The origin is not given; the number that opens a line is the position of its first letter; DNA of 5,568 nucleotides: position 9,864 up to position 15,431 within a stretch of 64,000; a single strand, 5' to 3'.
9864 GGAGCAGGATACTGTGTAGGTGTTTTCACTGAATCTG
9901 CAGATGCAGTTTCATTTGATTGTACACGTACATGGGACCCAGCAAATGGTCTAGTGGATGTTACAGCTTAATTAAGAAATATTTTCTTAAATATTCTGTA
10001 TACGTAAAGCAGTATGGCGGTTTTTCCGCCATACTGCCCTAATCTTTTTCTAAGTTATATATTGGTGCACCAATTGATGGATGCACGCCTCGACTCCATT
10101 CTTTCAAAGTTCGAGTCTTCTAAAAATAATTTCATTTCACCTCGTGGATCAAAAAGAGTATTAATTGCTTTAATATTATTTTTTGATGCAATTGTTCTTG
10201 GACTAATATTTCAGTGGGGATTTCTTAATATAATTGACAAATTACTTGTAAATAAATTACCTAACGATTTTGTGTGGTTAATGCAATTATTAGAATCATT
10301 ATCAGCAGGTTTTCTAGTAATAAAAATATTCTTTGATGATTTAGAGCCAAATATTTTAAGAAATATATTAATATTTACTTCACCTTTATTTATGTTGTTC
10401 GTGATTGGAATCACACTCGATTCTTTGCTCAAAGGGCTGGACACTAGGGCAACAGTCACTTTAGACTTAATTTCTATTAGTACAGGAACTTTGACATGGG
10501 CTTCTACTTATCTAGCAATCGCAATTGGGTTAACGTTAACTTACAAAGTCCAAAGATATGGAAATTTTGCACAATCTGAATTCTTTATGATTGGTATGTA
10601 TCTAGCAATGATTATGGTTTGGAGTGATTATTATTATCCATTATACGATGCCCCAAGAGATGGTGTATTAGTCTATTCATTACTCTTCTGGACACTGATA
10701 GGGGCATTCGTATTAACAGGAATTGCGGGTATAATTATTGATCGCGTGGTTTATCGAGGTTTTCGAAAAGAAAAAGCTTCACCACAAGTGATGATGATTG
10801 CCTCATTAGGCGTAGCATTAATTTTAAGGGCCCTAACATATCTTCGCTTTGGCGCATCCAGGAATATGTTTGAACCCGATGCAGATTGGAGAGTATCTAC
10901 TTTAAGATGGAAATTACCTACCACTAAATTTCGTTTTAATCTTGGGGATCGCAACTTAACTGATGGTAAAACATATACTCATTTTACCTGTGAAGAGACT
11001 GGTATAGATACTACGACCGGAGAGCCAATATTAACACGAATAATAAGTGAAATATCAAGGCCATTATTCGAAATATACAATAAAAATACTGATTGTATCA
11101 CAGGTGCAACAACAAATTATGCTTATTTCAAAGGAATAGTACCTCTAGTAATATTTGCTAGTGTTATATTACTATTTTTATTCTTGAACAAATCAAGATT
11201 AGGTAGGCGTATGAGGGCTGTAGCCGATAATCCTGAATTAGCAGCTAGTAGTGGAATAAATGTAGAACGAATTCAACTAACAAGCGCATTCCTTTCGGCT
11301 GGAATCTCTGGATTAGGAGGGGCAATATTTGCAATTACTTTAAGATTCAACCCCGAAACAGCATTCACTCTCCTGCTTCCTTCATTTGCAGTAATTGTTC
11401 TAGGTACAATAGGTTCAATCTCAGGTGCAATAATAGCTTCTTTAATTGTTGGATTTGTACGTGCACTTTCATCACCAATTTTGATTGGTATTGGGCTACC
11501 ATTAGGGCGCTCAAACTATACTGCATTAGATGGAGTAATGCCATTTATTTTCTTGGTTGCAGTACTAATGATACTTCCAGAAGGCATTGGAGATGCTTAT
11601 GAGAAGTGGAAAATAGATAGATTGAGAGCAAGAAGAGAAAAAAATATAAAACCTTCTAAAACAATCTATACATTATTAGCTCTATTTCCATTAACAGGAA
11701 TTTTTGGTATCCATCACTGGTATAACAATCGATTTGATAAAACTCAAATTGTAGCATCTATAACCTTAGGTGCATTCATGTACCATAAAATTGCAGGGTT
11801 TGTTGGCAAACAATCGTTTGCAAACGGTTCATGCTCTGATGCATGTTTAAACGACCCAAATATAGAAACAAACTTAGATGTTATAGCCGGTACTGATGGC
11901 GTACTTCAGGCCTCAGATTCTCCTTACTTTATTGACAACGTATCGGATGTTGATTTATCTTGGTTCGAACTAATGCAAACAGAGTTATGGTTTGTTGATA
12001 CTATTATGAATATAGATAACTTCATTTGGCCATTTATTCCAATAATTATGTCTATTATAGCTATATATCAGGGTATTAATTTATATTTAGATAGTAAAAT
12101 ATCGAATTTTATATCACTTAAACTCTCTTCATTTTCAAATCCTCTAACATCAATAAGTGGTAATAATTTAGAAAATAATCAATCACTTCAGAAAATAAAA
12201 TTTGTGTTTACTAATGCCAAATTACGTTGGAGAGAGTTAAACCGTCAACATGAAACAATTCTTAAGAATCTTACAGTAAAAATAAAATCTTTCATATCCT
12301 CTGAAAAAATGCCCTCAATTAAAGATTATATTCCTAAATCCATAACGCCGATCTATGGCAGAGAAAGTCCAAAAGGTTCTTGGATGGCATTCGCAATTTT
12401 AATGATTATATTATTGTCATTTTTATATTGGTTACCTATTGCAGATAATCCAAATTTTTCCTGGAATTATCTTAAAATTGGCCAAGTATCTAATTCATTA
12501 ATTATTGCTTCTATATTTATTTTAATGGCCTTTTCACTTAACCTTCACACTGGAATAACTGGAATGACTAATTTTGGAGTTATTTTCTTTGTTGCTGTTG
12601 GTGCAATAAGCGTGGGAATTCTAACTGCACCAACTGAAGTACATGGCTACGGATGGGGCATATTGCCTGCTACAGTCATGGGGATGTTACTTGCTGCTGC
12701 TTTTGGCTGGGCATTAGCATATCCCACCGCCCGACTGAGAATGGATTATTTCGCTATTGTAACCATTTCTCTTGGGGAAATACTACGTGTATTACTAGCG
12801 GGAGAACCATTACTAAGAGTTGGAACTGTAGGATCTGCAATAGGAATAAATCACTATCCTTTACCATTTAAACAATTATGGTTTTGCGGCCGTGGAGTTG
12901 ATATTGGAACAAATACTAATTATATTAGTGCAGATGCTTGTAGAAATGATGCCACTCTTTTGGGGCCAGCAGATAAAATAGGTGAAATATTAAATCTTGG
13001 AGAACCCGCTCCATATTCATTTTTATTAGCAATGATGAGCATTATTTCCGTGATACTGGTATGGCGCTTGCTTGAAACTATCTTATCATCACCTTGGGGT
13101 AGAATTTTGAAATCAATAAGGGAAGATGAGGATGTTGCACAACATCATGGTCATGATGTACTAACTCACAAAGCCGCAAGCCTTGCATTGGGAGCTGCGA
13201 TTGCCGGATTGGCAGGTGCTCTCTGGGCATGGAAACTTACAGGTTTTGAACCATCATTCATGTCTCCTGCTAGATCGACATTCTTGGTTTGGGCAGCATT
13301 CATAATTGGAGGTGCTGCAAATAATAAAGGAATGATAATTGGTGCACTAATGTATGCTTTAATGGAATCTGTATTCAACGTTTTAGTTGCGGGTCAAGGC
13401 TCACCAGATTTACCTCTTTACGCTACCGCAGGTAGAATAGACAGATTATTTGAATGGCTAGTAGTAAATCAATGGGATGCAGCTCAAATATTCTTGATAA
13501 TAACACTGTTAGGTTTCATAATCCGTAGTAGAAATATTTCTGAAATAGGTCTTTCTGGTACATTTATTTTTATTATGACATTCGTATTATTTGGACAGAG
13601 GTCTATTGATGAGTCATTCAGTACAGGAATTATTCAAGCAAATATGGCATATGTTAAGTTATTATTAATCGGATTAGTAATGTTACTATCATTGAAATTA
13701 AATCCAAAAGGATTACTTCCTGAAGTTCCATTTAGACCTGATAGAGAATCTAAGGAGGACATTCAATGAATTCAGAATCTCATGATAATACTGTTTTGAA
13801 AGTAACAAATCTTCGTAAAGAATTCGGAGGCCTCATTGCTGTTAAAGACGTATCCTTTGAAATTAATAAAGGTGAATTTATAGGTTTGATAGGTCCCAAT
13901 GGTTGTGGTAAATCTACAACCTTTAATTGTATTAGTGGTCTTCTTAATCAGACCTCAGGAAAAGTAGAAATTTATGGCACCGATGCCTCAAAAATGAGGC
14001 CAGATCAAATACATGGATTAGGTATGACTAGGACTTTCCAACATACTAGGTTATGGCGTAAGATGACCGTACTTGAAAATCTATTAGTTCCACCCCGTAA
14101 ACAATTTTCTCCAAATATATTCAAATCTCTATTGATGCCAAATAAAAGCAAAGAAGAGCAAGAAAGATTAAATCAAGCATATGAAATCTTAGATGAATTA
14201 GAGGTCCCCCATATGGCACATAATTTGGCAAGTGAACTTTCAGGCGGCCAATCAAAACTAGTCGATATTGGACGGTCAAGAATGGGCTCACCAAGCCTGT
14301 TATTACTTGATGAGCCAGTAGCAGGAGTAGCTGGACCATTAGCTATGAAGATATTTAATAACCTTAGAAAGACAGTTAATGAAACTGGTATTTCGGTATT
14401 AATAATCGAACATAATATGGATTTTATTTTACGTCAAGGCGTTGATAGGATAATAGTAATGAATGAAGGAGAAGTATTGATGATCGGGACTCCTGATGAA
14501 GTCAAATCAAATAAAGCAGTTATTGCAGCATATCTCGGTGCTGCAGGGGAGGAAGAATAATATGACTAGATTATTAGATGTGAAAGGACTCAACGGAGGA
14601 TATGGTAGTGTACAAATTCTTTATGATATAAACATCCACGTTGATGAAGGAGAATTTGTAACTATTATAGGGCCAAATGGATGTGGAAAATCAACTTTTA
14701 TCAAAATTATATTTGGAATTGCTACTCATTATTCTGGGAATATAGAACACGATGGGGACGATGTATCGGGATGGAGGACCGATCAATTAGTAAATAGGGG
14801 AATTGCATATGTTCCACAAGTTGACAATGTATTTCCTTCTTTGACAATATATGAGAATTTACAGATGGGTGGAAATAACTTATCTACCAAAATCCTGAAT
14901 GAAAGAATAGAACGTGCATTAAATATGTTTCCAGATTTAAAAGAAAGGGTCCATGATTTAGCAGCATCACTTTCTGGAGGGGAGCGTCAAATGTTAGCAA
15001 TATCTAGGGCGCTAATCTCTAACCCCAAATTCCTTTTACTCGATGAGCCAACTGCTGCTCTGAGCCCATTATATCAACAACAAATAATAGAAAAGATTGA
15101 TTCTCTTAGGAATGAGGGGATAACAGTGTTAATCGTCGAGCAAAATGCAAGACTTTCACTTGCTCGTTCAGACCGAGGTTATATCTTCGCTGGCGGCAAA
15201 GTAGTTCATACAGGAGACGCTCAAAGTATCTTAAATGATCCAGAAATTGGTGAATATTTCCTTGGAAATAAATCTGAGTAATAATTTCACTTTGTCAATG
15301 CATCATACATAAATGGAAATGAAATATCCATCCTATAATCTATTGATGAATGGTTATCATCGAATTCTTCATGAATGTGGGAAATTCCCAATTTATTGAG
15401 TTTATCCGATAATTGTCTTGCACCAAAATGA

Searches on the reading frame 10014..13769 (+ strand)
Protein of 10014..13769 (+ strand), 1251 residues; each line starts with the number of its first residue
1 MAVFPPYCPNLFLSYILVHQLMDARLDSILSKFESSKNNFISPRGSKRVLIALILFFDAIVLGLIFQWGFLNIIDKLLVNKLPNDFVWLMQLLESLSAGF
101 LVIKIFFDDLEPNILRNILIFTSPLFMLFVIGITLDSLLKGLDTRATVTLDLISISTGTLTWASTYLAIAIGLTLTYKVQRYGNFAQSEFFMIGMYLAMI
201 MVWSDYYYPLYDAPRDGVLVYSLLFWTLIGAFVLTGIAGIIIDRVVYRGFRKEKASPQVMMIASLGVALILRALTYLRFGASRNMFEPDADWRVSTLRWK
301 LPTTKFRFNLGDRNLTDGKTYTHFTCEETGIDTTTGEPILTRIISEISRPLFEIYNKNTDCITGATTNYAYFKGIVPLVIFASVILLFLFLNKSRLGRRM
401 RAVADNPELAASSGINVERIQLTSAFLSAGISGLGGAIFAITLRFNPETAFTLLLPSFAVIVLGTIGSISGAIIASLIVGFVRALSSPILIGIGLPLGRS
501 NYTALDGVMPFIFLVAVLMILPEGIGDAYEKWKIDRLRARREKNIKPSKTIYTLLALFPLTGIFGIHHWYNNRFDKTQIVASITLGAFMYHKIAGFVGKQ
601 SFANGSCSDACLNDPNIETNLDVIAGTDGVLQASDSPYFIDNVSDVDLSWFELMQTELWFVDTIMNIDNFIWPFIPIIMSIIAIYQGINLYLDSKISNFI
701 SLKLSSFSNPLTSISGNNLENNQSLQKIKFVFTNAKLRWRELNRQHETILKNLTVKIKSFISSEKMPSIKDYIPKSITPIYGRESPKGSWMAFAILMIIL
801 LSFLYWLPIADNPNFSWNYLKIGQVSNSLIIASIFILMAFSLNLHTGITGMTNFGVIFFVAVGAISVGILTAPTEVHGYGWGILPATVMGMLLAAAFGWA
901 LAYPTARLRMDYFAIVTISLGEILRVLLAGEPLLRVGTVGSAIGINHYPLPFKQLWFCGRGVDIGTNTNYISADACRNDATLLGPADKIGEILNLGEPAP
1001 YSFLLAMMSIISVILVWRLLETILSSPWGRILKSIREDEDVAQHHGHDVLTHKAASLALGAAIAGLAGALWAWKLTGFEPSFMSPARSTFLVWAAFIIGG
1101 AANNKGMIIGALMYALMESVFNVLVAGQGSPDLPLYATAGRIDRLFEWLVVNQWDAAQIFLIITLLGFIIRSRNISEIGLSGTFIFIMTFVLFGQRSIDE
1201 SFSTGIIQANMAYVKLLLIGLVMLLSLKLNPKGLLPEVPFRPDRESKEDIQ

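Call 79: search_protein_families(library=pfam, proteins=[window:10014-13769:+], max_evalue=0.0001)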
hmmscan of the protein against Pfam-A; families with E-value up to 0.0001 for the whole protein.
window:10014-13769:+ (1251 aa): 1 family
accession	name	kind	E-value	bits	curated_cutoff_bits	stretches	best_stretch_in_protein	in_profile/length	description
PF02653.21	BPD_transp_2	-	4.1e-69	233.2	26.8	2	825-1123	2-248/269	Branched-chain amino acid transport system / permease component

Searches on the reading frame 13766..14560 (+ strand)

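Call 79: search_protein_families(library=pfam, proteins=[window:13766-14560:+], max_evalue=0.0001)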
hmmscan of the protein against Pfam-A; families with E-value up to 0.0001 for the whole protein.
window:13766-14560:+ (264 aa): 2 families
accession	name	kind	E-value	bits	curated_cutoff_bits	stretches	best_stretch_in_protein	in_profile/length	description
PF00005.33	ABC_tran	-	1.5e-31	110.3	25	1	26-186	1-137/137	ABC transporter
PF12399.14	BCA_ABC_TP_C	-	2.5e-08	33.8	25.5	1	237-260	2-25/27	Branched-chain amino acid ATP-binding cassette transporter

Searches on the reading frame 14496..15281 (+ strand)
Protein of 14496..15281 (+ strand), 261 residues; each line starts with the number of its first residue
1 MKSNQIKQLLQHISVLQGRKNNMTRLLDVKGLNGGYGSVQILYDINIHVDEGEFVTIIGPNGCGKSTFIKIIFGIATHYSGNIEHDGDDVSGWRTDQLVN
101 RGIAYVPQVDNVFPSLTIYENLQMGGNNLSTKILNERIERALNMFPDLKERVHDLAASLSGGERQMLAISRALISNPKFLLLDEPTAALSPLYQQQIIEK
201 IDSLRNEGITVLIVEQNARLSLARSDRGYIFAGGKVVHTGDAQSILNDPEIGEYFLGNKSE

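Call 80: search_protein_families(library=pfam, proteins=[window:14496-15281:+], max_evalue=0.0001)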
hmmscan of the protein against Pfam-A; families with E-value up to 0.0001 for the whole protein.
window:14496-15281:+ (261 aa): 4 families
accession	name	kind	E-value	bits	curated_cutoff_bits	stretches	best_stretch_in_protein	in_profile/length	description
PF00005.33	ABC_tran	-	6.8e-35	121.1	25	1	43-187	2-137/137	ABC transporter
PF13304.12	AAA_21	-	6.1e-11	43.4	27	0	156-213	235-295/304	AAA domain, putative AbiEii toxin, Type IV TA system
PF02463.25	SMC_N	-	3.1e-07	30.5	40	0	53-74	25-47/220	RecF/RecN/SMC N terminal domain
PF13175.12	AAA_15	-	1.2e-06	28.9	32.1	0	44-72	16-43/374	AAA ATPase domain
